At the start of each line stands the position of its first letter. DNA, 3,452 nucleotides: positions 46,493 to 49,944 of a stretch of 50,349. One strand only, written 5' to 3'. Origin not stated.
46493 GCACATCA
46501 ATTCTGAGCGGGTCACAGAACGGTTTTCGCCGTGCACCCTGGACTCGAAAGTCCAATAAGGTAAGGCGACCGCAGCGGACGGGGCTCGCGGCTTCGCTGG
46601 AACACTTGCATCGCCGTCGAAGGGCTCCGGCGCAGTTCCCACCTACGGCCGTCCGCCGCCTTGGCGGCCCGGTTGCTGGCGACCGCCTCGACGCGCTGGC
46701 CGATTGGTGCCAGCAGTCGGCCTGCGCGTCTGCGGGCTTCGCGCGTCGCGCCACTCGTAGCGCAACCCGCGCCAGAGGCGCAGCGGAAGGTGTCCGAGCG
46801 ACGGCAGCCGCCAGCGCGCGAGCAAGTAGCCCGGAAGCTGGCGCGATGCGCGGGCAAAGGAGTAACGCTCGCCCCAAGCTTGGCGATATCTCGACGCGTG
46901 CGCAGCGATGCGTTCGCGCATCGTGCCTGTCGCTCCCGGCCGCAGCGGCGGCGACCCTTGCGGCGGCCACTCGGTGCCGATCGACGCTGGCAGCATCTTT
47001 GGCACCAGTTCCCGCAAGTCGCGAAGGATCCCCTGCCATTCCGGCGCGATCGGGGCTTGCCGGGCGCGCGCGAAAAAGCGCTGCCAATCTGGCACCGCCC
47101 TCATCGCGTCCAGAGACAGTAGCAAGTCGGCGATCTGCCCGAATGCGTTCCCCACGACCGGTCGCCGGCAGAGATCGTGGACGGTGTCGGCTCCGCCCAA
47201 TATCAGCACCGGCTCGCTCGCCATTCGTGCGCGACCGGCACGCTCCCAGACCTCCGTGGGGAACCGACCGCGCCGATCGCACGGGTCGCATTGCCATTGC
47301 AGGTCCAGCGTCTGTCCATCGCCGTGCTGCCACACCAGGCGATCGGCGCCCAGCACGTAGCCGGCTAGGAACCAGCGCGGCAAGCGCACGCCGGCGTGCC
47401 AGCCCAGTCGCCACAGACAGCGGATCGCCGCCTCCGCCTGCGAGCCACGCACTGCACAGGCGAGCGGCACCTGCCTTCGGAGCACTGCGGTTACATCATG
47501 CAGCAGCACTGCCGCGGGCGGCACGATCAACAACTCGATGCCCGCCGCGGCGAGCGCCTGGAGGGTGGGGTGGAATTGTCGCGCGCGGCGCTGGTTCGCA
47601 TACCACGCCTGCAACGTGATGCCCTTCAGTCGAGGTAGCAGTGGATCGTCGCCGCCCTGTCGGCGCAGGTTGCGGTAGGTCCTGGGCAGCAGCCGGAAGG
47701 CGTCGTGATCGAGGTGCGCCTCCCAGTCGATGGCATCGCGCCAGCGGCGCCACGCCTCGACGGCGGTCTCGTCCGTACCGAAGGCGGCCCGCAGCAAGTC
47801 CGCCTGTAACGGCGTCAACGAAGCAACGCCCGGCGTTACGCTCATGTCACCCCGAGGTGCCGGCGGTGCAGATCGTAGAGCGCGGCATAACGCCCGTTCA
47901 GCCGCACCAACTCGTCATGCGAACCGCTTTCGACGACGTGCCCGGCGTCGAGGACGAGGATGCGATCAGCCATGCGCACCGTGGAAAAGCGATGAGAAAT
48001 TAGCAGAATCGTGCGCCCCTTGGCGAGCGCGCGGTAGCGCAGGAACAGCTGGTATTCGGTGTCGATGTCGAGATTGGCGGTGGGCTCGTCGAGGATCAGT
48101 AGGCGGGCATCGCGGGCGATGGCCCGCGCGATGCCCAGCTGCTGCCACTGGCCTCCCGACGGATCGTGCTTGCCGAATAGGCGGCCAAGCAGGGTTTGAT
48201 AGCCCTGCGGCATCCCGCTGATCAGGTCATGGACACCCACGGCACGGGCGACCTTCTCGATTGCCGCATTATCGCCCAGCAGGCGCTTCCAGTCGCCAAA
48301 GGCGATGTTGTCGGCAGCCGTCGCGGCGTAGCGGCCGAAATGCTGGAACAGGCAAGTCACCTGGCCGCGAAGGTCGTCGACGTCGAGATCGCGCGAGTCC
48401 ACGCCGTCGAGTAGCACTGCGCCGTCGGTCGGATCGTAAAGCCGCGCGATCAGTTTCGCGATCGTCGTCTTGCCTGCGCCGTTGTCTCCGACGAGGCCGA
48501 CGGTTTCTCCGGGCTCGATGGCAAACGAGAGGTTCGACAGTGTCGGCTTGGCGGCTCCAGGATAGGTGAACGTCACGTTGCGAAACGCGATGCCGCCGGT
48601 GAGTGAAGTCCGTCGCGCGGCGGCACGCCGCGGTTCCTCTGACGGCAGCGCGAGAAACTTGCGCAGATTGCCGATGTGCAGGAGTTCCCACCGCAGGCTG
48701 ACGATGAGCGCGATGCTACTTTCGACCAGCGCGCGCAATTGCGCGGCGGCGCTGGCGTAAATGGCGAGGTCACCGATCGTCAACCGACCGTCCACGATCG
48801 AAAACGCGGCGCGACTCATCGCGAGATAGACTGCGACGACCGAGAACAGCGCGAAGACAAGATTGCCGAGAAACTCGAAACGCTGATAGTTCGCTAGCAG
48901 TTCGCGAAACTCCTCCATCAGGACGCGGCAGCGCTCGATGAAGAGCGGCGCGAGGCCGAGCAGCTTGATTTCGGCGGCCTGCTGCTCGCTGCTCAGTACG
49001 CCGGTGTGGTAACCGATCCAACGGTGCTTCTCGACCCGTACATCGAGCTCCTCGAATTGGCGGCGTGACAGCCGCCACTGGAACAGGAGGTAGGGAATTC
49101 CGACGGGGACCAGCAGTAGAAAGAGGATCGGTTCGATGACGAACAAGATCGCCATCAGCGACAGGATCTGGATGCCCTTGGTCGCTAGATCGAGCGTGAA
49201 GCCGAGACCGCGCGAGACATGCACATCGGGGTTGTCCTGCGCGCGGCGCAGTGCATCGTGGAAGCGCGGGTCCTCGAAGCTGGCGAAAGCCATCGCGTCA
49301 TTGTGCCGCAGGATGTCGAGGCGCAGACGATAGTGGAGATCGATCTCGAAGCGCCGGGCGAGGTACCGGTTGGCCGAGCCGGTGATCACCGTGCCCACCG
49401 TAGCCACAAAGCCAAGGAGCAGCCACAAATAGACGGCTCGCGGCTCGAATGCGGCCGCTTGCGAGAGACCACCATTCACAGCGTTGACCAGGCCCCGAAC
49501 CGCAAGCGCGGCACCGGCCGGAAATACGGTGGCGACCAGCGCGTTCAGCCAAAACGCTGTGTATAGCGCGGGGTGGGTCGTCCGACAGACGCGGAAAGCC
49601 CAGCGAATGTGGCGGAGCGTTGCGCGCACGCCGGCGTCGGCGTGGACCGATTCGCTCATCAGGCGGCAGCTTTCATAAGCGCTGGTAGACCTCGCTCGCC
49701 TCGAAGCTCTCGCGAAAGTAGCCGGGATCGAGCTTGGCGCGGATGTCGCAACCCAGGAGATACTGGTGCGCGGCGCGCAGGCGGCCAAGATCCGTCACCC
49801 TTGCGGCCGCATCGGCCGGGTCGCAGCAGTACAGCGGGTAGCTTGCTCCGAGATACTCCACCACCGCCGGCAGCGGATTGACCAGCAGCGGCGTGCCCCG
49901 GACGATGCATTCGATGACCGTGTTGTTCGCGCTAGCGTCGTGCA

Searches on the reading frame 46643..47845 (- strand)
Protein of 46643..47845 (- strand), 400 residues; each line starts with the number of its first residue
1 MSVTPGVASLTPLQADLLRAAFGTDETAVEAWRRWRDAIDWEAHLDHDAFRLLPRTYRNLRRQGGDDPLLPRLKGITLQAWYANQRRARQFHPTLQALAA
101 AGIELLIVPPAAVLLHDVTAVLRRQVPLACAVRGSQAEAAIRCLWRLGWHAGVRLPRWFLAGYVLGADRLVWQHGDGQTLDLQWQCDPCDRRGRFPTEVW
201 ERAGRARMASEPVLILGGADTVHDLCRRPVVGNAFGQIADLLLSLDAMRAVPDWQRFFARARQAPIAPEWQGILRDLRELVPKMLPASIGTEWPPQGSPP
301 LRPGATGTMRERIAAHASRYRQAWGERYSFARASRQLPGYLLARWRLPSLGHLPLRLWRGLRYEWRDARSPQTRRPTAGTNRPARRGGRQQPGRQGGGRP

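Call 10: search_protein_families(library=pfam, proteins=[window:46643-47845:-], max_evalue=0.001)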
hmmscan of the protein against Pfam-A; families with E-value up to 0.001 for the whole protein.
window:46643-47845:- (400 aa): 1 family
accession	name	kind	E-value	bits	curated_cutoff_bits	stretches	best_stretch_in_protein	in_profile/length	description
PF14907.12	NTP_transf_5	-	2.3e-07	31.1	31.2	1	49-268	14-235/249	Uncharacterised nucleotidyltransferase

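Call 29: search_protein_families(library=ncbifam, proteins=[window:46643-47845:-], max_evalue=0.00001)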
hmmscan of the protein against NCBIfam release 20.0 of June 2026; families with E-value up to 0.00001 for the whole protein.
window:46643-47845:- (400 aa): 0 families

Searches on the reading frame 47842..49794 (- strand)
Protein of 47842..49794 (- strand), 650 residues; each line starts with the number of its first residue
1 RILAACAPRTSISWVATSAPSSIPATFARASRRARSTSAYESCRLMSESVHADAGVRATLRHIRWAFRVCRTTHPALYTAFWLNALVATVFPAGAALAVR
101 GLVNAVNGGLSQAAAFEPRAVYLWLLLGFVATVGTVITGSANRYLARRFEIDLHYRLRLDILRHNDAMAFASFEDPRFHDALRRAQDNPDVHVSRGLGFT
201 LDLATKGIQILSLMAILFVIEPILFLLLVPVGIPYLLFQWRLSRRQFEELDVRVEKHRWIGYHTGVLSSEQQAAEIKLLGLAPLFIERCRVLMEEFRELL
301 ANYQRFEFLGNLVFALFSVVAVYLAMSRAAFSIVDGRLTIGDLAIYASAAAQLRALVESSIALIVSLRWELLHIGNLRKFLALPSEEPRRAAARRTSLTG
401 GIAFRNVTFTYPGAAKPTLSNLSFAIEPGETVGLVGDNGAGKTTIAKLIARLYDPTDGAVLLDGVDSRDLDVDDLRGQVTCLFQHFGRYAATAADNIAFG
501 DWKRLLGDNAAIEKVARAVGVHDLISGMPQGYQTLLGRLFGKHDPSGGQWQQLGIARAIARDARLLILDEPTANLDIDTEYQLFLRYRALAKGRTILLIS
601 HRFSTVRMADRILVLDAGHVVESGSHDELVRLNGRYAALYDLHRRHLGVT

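Call 10: search_protein_families(library=pfam, proteins=[window:47842-49794:-], max_evalue=0.001)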
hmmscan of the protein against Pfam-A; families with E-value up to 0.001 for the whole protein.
window:47842-49794:- (650 aa): 3 families
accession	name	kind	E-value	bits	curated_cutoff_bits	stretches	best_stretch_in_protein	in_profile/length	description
PF00005.33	ABC_tran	-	6.8e-29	101.7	25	1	419-573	1-137/137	ABC transporter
PF00664.28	ABC_membrane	-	5.6e-06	26.7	28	1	87-355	6-272/274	ABC transporter transmembrane region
PF13304.12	AAA_21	-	3.6e-05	24.4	27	0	433-455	3-25/304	AAA domain, putative AbiEii toxin, Type IV TA system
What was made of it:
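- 47842..49794 (-): MsbA-like fused ABC exporter; a possible export partner, lying outside the GC island. ABC_membrane plus ABC_tran (call 10).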

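Call 29: search_protein_families(library=ncbifam, proteins=[window:47842-49794:-], max_evalue=0.00001)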
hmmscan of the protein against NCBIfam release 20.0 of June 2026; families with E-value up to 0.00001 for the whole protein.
window:47842-49794:- (650 aa): 182 families (the best 25 are shown)
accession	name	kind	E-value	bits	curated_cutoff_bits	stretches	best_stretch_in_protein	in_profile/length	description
TIGR02203.1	MsbA_lipidA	equivalog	7.3e-81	272.4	602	1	81-643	15-569/572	lipid A export permease/ATP-binding protein MsbA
TIGR03375.1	type_I_sec_LssB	subfamily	4.7e-73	246.6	693.1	1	224-631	293-690/696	type I secretion system permease/ATPase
TIGR02204.1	MsbA_rel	hypoth_equivalog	1.7e-69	235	780.4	1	79-642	17-574/576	ABC transporter, permease/ATP-binding protein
TIGR01846.1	type_I_sec_HlyB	subfamily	6.6e-69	232.9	725.55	1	209-641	265-690/694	type I secretion system permease/ATPase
TIGR03796.1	NHLM_micro_ABC1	equivalog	4.6e-67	226.7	853.3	1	126-639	199-708/710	NHLP family bacteriocin export ABC transporter peptidase/permease/ATPase subunit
NF010178.0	PRK13657.1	equivalog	9.5e-66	222.4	733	1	329-640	261-567/588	glucan ABC transporter ATP-binding protein/ permease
NF008381.0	PRK11176.1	equivalog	2.6e-65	220.9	867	1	156-642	99-578/582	lipid A ABC transporter ATP-binding protein/permease MsbA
TIGR00958.1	3a01208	subfamily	5.2e-63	213.4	874.6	1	391-639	468-710/711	antigen peptide transporter 2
NF052233.1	CphA_assoc_ABC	equivalog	6.3e-63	213.3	880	1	394-645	501-745/766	cyanophycin metabolism-associated ABC transporter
NF045513.1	HepA_fam_ABC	equivalog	1.1e-58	199.2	725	1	396-639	368-605/610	heterocyst formation ABC transporter subunit HepA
TIGR03797.1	NHLM_micro_ABC2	equivalog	4.3e-55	187.5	709.4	1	300-640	351-682/686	NHLP bacteriocin export ABC transporter permease/ATPase subunit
TIGR01192.1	chvA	subfamily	4.6e-55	187.3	585.4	1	317-640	249-567/585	glucan export ABC transporter ATP-binding protein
TIGR02857.1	CydD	equivalog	3.4e-53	181.4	435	1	388-615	309-529/529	thiol reductant ABC exporter subunit CydD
NF008364.0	PRK11160.1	equivalog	2.2e-50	171.8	630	1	261-640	198-572/575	heme ABC transporter ATP-binding protein/permease CydC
TIGR01193.1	bacteriocin_ABC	subfamily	1.2e-49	169.5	523.85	1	216-640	288-706/708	peptide cleavage/export ABC transporter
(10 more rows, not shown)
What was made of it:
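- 47842..49794 (-): Best NCBIfam match is TIGR02203 (MsbA) at 272 against a cut-off of 602 (call 29).
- Checked: An MsbA-like fused ABC exporter does lie at 47842-49794 (calls 10, 29).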
